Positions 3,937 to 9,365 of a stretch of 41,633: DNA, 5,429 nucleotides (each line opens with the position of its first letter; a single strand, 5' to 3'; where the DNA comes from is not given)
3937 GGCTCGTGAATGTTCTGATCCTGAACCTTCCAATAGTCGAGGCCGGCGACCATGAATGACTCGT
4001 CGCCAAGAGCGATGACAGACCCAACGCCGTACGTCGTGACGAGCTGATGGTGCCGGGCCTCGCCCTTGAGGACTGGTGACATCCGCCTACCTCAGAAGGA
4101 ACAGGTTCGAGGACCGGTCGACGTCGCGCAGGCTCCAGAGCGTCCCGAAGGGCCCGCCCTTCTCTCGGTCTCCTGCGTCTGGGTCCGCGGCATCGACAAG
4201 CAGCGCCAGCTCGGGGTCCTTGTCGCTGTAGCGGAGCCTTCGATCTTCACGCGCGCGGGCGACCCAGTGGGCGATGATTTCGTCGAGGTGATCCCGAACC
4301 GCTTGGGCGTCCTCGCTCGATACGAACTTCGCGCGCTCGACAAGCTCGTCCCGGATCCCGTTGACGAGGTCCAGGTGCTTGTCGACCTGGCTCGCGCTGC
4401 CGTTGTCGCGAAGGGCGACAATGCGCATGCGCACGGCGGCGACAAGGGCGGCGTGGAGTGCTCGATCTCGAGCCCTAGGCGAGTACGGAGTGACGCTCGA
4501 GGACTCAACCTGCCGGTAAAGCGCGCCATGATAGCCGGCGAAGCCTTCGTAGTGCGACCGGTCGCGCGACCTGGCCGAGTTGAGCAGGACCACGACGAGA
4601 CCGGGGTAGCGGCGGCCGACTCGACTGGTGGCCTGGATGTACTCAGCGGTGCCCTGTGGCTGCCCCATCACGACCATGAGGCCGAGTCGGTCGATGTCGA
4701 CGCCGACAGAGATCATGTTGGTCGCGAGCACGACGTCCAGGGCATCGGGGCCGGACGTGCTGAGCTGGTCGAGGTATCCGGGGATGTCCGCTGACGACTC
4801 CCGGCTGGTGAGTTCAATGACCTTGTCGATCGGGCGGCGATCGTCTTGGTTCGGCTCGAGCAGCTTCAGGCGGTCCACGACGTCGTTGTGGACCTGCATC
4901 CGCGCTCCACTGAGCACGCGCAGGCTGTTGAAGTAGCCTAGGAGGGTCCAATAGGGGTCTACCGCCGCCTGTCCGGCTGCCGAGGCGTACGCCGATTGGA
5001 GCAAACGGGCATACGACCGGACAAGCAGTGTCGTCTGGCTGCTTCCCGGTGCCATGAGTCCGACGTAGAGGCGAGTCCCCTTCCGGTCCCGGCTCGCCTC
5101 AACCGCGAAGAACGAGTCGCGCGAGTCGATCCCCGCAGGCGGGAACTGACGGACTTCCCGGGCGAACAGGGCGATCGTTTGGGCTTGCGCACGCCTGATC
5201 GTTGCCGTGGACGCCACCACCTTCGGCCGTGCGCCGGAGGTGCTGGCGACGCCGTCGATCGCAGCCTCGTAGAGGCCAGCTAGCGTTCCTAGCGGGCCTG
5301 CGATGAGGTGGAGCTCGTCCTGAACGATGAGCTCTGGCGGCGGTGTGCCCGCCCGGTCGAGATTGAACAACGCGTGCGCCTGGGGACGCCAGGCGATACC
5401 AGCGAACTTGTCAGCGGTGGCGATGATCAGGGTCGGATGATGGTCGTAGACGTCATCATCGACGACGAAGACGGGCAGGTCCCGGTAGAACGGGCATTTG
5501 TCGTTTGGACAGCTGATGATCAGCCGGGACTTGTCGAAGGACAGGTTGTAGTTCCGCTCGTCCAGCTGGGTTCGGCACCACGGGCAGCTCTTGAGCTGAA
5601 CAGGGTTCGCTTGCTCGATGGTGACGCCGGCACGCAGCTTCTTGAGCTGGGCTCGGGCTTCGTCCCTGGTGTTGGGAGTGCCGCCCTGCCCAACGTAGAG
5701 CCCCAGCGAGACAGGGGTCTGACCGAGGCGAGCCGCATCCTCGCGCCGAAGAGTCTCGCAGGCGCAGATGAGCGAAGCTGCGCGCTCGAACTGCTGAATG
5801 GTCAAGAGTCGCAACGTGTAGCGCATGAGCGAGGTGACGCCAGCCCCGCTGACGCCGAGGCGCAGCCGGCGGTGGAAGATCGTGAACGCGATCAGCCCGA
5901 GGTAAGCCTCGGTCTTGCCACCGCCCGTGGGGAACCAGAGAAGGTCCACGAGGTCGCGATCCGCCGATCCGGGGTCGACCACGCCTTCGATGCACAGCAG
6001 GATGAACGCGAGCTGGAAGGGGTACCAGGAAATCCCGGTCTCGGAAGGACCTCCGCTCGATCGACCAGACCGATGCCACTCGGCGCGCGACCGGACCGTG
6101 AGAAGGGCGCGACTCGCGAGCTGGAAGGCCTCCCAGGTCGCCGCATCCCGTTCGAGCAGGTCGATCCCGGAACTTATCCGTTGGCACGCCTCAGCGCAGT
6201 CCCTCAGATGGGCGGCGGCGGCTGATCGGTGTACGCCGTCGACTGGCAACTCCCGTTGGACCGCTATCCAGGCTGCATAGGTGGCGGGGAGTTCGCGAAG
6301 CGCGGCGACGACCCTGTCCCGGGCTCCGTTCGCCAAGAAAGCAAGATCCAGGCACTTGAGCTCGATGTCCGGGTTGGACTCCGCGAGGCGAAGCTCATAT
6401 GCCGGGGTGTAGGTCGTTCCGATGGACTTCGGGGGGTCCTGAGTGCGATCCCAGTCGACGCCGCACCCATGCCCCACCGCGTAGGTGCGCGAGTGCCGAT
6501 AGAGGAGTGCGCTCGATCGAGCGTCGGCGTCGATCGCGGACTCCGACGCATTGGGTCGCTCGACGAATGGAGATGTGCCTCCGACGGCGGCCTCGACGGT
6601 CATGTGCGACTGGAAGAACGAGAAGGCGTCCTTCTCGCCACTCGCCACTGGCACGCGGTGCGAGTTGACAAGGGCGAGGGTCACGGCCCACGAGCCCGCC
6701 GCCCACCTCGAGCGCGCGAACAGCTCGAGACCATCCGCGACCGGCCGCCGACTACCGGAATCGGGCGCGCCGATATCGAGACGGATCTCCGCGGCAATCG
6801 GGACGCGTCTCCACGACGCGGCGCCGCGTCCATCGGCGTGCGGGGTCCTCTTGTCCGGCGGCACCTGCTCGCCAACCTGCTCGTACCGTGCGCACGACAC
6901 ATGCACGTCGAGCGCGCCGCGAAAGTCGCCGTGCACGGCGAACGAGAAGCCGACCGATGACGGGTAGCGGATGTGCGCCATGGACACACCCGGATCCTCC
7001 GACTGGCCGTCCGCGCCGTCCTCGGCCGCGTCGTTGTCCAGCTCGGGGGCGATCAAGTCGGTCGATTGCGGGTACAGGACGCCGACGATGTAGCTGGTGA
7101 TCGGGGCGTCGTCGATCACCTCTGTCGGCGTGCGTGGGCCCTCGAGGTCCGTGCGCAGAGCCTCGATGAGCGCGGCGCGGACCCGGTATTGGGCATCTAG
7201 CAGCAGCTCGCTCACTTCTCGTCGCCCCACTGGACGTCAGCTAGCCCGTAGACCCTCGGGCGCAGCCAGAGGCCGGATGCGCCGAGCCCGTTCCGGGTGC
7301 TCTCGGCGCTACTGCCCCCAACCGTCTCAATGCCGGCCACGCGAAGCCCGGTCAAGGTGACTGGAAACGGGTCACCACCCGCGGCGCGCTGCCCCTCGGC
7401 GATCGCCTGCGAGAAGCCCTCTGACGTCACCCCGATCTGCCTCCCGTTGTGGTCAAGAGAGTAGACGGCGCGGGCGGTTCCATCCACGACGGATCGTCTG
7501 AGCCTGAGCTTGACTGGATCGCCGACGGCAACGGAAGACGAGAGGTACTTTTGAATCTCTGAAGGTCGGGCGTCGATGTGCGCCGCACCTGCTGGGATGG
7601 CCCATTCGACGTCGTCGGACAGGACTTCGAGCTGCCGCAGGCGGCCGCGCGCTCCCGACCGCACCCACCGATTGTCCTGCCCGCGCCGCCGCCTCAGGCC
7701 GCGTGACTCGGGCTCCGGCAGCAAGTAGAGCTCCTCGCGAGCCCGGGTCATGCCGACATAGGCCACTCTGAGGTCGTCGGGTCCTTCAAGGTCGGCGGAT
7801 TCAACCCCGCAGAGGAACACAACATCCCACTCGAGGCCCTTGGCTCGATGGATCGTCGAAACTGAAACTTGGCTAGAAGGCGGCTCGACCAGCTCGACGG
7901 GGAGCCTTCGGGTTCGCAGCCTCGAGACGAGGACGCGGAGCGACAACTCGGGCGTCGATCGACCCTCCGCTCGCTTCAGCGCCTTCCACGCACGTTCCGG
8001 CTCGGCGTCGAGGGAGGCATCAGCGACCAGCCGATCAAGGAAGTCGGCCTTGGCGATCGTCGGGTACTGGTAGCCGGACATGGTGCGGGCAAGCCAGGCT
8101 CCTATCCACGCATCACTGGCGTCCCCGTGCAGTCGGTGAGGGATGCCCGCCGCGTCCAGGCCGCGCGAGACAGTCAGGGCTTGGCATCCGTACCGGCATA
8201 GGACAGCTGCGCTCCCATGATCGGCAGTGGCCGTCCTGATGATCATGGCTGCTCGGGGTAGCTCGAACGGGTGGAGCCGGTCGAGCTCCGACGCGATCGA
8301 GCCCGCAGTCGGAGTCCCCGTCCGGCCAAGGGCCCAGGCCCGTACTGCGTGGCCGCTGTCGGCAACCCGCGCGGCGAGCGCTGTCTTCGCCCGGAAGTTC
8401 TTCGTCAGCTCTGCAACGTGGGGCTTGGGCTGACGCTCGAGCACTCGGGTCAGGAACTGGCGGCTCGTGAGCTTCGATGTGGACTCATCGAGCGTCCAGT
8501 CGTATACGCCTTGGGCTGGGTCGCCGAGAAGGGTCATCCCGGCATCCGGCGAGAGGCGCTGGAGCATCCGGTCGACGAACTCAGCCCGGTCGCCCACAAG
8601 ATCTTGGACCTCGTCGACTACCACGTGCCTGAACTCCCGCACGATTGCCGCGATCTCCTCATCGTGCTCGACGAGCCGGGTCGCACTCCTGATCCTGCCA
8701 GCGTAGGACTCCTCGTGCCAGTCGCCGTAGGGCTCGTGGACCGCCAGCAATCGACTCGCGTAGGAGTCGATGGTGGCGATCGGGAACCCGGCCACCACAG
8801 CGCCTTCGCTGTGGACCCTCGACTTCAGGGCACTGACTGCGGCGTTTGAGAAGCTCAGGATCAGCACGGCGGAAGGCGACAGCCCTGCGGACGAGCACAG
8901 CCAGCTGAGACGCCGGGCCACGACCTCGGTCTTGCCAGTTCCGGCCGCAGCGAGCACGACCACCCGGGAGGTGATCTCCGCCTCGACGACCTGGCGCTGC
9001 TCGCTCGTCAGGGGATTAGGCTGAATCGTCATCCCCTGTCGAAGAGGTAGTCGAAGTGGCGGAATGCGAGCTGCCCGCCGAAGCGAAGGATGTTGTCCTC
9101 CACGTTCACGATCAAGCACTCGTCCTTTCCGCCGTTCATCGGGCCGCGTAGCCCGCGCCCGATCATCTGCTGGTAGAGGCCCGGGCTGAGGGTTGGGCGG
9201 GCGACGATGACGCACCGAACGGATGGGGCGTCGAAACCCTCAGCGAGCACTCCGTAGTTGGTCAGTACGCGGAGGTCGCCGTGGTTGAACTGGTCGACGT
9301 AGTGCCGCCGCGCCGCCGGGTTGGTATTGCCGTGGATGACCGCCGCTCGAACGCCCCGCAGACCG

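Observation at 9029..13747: Giant sacsin/MORC-type GHKL ATPase fused to a Res-III SF2 helicase, with about 800 unassigned central residues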

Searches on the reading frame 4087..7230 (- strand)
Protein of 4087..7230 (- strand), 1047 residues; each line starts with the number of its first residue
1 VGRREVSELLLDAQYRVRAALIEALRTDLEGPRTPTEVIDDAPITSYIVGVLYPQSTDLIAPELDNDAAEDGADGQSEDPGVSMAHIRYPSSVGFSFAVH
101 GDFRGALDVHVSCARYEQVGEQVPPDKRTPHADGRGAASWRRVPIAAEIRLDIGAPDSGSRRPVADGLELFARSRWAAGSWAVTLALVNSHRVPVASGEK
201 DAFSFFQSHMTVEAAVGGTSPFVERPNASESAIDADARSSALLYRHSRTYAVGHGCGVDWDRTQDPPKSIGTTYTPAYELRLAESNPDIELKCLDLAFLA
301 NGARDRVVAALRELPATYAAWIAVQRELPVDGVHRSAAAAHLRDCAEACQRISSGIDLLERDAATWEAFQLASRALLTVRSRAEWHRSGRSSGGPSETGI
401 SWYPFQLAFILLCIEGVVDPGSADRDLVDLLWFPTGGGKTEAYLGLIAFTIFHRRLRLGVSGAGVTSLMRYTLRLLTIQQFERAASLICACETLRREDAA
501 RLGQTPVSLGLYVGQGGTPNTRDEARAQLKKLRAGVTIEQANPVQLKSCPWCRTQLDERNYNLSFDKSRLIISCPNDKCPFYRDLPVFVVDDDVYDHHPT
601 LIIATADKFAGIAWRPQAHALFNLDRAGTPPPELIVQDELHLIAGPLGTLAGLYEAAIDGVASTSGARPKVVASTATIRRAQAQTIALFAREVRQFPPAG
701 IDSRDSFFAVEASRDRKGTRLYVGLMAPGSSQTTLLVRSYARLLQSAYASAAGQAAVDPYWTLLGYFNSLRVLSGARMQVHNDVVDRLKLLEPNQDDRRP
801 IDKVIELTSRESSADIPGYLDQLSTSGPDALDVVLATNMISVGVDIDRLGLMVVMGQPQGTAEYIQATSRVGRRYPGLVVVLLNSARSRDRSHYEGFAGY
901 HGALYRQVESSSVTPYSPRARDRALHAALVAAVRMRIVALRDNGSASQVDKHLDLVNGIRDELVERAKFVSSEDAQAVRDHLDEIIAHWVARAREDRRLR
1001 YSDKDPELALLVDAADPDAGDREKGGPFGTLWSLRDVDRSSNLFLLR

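Call 5: search_protein_families(library=pfam, proteins=[window:4087-7230:-], max_evalue=0.01)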
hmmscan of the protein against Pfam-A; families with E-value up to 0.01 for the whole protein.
window:4087-7230:- (1047 aa): 2 families
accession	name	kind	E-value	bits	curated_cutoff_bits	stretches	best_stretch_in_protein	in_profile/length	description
PF00271.37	Helicase_C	-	2.1e-06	28.4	23.5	1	830-873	65-108/110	Helicase conserved C-terminal domain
PF00270.35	DEAD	-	0.0078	16.4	26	0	431-490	19-71/167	DEAD/DEAH box helicase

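Call 6: search_protein_families(library=padloc, proteins=[window:4087-7230:-], max_evalue=0.001)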
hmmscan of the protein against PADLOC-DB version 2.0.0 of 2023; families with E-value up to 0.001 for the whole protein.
window:4087-7230:- (1047 aa): 11 families
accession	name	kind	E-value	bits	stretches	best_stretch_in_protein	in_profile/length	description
PDLC02575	DrmA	-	2.2e-237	787.9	2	630-1045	393-828/837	DrmA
PDLC02571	DrmA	-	2.1e-195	649.7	4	630-1003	847-1237/1282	DrmA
PDLC02567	DrmA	-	8.9e-156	518.3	2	631-990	1278-1669/1750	DrmA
PDLC02577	DrmA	-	5e-124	413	2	631-1007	231-640/697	DrmA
PDLC02568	DrmA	-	9.5e-95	316.5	1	539-1045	25-599/611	DrmA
PDLC02576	DrmA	-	1.1e-65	220.1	3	400-622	497-724/1235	DrmA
PDLC02574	DrmA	-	2e-46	156.2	1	827-994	33-201/269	DrmA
PDLC02573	DrmA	-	3.1e-06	23.5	1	829-911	793-876/1018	DrmA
PDLC02896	DpdJ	-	1.3e-05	21.1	0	832-897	582-648/1487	DpdJ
PDLC02569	DrmA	-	0.00015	17.7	1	833-898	832-897/1095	DrmA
PDLC02570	DrmA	-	0.00072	16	0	832-899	583-650/851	DrmA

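Call 7: search_protein_families(library=ncbifam, proteins=[window:4087-7230:-], max_evalue=0.001)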
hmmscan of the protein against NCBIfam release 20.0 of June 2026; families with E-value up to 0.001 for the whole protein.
window:4087-7230:- (1047 aa): 3 families
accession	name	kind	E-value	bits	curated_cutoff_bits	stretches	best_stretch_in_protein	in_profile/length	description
NF038325.1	DISARM_DrmAS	equivalog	1.2e-292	974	950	2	630-1045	726-1165/1165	DISARM system helicase DrmA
NF038326.1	DISARM_DrmAL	exception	7e-197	656.6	999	4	630-1003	888-1284/1329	DISARM system helicase DrmA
NF041067.1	DpdJ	equivalog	0.00016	19.5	800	0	831-897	573-640/1482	protein DpdJ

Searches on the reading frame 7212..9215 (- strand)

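Call 5: search_protein_families(library=pfam, proteins=[window:7212-9215:-], max_evalue=0.01)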
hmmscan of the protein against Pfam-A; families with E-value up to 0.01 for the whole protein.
window:7212-9215:- (667 aa): 8 families
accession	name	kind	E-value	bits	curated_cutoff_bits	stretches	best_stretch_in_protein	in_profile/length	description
PF00580.27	UvrD-helicase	-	7.8e-24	85.2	23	2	69-161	1-94/271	UvrD/REP helicase N-terminal domain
PF13361.12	UvrD_C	-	2.9e-14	53.7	25.6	1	448-498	285-345/350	UvrD-like helicase C-terminal domain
PF13538.12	UvrD_C_2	-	1.6e-13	50.7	27.4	1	451-499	3-52/52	UvrD-like helicase C-terminal domain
PF13245.12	AAA_19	-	1.1e-11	45.5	25.1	1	73-238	1-131/134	AAA domain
PF01443.25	Viral_helicase1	-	1.4e-07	32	21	1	447-498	178-226/228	Viral superfamily 1 RNA helicase core domain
PF13604.12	AAA_30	-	9.2e-07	29.2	27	1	69-235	2-127/191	AAA domain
PF13087.12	AAA_12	-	0.00077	19.5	27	0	447-499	136-191/195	AAA domain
PF00270.35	DEAD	-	0.0066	16.6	26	0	71-222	2-146/167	DEAD/DEAH box helicase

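Call 6: search_protein_families(library=padloc, proteins=[window:7212-9215:-], max_evalue=0.001)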
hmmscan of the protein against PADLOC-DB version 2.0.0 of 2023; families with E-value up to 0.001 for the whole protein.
window:7212-9215:- (667 aa): 50 families (the best 25 are shown)
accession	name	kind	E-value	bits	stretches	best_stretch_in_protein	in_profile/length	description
PDLC00117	GajB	-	1.8e-28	97.4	3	446-518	511-593/604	UrvD helicase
PDLC03802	RTasHel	-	2.1e-28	97.5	3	69-158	6-94/675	DRT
PDLC00132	GajB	-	2.6e-27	93.8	3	69-159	4-91/625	UrvD helicase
PDLC04173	GajB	-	1.8e-23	81.3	1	82-242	9-166/471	-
PDLC00106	GajB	-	2.4e-23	80.5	2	69-133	4-67/577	UrvD helicase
PDLC00129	GajB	-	1.7e-22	77.8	2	67-156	10-101/594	UrvD helicase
PDLC00107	GajB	-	3.5e-22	76.8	2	446-474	476-504/587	UrvD helicase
PDLC00103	GajB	-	1.4e-19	68.5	2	79-157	25-106/612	UrvD helicase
PDLC00112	GajB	-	1.7e-19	67.9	1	67-156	5-94/581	UrvD helicase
PDLC00138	GajB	-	4.8e-18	63.2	2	69-156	5-95/581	UrvD helicase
PDLC00121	GajB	-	3.4e-16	56.9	2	69-136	6-73/565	UrvD helicase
PDLC00123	GajB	-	4.7e-16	56.5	2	69-152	5-85/540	UrvD helicase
PDLC00127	GajB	-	5.6e-16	56.2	2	65-154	5-92/594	UrvD helicase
PDLC00136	GajB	-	7.5e-16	56.1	2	69-158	6-92/570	UrvD helicase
PDLC00144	GajB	-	1.4e-15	54.9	2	79-157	24-105/559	UrvD helicase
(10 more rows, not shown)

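Call 7: search_protein_families(library=ncbifam, proteins=[window:7212-9215:-], max_evalue=0.001)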
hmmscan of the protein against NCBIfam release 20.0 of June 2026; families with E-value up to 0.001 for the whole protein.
window:7212-9215:- (667 aa): 13 families
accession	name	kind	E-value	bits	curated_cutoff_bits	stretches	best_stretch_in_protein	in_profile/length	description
NF008743.0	PRK11773.1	equivalog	9.8e-25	87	965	2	68-160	9-101/720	DNA helicase II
TIGR01073.1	pcrA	equivalog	1.2e-23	83.4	911.2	2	69-157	5-93/725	DNA helicase PcrA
TIGR01075.1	uvrD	equivalog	7e-22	77.5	1144.45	2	69-160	5-96/715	DNA helicase II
TIGR01074.1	rep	equivalog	4.1e-21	74.9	951.45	2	424-499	525-610/668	DNA helicase Rep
NF008172.0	PRK10919.1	equivalog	2.9e-15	55.5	1168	2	70-135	4-68/673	DNA helicase Rep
NF008276.0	PRK11054.1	equivalog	6.2e-15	54.7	543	1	64-137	192-264/684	DNA helicase IV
TIGR00609.1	recB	equivalog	1.1e-12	47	696.05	0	449-474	727-752/1175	exodeoxyribonuclease V subunit beta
TIGR02785.1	addA_Gpos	equivalog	2e-12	45.8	707.65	1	70-136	3-67/1234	helicase-exonuclease AddAB subunit AddA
NF041464.1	HelD_BACSU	equivalog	3.3e-10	38.5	419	1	193-291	545-636/779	RNA polymerase recycling motor HelD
NF041254.1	motor_HelR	exception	8.7e-09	34.2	750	0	187-277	511-588/706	RNA polymerase recycling motor ATPase HelR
TIGR02784.1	addA_alphas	equivalog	7.4e-08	31.2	860.75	1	74-136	2-63/1138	double-strand break repair helicase AddA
NF041258.1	motor_HelR_2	exception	1.3e-06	26.9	1100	0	180-235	493-550/713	RNA polymerase recycling motor ATPase HelR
NF010485.0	PRK13909.1-2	equivalog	1.9e-05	23.1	650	0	88-136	9-56/909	RecB-like helicase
